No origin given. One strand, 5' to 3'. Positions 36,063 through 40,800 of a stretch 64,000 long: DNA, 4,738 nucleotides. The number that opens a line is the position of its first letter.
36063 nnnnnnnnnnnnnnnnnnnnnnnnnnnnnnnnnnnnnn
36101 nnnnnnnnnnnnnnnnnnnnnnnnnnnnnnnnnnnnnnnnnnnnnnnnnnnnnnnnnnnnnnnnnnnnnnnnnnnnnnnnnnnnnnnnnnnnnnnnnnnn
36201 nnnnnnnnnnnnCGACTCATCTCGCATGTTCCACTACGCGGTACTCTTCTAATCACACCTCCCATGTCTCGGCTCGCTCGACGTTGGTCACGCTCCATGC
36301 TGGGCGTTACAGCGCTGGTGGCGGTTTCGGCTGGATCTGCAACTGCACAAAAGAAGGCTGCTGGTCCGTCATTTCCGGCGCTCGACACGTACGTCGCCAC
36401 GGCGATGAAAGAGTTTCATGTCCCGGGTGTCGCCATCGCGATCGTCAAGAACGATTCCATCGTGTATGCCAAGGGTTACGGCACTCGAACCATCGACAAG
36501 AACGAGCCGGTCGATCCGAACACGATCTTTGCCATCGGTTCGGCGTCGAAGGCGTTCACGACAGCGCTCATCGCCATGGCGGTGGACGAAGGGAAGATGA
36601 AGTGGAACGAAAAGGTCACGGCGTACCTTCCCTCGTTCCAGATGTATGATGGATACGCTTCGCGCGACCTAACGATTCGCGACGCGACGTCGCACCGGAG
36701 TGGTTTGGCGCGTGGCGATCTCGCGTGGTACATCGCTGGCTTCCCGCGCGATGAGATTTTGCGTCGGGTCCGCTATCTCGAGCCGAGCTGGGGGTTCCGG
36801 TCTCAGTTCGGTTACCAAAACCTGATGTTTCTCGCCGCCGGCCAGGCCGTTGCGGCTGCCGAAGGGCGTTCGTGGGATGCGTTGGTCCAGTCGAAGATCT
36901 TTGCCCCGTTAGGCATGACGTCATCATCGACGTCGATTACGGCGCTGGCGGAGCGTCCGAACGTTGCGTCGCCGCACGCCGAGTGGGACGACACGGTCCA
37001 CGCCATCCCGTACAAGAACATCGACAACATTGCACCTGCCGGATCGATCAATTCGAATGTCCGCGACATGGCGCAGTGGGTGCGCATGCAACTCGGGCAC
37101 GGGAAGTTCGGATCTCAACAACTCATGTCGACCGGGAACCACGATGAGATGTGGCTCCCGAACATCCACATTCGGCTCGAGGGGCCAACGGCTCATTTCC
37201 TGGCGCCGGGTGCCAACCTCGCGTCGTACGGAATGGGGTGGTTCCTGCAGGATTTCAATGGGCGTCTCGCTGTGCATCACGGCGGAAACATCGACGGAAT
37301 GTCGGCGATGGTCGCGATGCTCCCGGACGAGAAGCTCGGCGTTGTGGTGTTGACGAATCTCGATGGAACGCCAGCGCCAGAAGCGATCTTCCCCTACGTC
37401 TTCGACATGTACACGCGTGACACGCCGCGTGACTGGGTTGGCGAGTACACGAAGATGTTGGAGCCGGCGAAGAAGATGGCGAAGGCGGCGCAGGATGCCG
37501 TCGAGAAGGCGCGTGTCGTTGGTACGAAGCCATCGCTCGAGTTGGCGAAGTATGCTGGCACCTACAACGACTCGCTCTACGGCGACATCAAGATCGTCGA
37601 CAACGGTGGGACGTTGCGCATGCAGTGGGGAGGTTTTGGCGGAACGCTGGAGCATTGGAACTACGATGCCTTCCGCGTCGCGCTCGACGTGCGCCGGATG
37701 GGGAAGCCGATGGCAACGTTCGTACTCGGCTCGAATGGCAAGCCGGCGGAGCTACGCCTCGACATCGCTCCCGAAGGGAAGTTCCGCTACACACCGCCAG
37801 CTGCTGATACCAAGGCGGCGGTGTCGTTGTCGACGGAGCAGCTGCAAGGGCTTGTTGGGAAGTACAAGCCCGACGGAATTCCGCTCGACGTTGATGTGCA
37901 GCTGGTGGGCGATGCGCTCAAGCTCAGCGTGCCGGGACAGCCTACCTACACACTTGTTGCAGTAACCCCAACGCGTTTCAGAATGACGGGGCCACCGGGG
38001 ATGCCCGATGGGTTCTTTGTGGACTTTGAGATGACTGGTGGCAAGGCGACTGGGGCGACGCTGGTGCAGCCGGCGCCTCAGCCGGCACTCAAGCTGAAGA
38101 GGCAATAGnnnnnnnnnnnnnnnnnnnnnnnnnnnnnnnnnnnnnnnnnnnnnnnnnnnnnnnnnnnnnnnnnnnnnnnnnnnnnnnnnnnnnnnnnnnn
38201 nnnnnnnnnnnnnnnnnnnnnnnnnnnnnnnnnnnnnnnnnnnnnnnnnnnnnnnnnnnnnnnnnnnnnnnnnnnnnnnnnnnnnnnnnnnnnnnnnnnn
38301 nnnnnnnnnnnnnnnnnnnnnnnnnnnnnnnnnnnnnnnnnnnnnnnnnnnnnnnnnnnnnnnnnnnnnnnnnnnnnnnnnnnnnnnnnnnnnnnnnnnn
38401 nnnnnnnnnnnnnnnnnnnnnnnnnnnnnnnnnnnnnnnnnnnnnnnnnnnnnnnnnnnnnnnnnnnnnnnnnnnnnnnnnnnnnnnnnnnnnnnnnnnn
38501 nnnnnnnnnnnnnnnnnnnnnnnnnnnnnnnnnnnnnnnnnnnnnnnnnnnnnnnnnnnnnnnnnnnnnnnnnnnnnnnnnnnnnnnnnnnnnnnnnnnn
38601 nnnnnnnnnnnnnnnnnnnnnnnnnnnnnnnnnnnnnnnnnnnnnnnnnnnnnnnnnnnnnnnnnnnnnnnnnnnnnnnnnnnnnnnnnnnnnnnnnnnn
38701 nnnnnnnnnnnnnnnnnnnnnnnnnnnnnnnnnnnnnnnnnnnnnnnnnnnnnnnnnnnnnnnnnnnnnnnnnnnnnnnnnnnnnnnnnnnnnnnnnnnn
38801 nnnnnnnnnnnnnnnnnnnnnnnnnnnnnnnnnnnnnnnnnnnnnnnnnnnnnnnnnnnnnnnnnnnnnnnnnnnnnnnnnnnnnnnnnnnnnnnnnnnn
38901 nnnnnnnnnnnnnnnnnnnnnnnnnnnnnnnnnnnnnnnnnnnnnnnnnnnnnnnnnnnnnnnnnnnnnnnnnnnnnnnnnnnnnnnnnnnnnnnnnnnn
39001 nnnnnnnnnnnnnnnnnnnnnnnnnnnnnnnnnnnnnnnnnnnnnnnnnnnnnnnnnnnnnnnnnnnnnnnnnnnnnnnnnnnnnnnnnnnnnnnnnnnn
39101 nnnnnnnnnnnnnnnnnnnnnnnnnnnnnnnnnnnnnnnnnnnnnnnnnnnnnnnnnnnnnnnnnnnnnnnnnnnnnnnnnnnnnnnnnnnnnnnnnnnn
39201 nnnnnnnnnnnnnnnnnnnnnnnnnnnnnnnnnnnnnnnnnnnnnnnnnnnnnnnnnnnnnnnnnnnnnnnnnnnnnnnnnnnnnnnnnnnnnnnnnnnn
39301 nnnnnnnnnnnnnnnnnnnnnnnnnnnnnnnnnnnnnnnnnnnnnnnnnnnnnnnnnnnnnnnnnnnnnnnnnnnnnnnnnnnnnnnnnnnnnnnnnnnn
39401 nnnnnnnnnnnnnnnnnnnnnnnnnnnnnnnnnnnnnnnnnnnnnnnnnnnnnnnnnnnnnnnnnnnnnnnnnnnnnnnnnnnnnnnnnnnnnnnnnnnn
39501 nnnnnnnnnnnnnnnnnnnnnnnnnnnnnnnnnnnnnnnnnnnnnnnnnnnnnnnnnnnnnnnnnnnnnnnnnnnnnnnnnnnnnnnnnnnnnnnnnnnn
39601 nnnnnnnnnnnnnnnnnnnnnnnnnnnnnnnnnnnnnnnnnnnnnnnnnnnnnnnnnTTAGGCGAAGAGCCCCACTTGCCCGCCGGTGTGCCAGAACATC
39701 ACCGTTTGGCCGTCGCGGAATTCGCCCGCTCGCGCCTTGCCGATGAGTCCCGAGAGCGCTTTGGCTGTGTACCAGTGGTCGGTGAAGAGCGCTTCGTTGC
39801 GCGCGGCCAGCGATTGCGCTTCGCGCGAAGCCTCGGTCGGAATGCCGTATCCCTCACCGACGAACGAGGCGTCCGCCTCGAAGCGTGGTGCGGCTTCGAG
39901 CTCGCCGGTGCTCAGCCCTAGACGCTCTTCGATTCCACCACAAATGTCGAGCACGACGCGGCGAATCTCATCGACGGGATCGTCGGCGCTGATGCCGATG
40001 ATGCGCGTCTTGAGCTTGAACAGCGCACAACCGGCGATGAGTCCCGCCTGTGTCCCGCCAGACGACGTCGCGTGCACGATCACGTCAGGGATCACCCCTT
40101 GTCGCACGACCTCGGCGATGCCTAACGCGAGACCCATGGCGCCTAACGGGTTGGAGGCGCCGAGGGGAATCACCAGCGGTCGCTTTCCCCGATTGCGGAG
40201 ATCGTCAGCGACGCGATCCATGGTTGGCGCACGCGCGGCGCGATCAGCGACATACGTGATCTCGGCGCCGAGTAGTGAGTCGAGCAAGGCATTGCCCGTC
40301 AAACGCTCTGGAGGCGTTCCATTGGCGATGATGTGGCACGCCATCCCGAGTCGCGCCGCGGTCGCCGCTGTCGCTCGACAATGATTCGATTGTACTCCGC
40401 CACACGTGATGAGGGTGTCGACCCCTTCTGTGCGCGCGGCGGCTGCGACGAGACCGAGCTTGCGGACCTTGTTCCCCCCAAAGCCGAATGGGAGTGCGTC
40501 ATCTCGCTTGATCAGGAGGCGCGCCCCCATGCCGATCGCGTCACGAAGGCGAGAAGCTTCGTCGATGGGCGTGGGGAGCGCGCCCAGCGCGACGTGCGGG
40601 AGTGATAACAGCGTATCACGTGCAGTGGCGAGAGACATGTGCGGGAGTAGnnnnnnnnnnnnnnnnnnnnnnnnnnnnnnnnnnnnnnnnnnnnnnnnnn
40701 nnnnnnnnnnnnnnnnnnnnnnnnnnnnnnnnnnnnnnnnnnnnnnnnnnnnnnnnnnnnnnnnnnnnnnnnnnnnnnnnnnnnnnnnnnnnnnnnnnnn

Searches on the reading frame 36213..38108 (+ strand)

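Call 17: search_protein_families(library=pfam, max_evalue=1e-8, proteins=[window:36213-38108:+])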
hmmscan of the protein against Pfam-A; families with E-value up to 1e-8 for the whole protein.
window:36213-38108:+ (631 aa): 2 families
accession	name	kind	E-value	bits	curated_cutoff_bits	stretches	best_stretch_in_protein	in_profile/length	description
PF00144.29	Beta-lactamase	-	6.1e-65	220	27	1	57-389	1-316/329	Beta-lactamase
PF11954.13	DUF3471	-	1.6e-21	77.1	29.3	1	434-521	2-93/103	Domain of unknown function (DUF3471)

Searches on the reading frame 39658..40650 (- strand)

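Call 30: search_protein_families(library=pfam, max_evalue=0.000001, proteins=[window:39658-40650:-])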
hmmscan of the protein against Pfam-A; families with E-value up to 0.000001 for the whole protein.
window:39658-40650:- (330 aa): 1 family
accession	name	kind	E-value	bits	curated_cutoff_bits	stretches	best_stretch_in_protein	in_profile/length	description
PF00291.31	PALP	-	2.9e-39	135.6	35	1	22-323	3-295/295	Pyridoxal-phosphate dependent enzyme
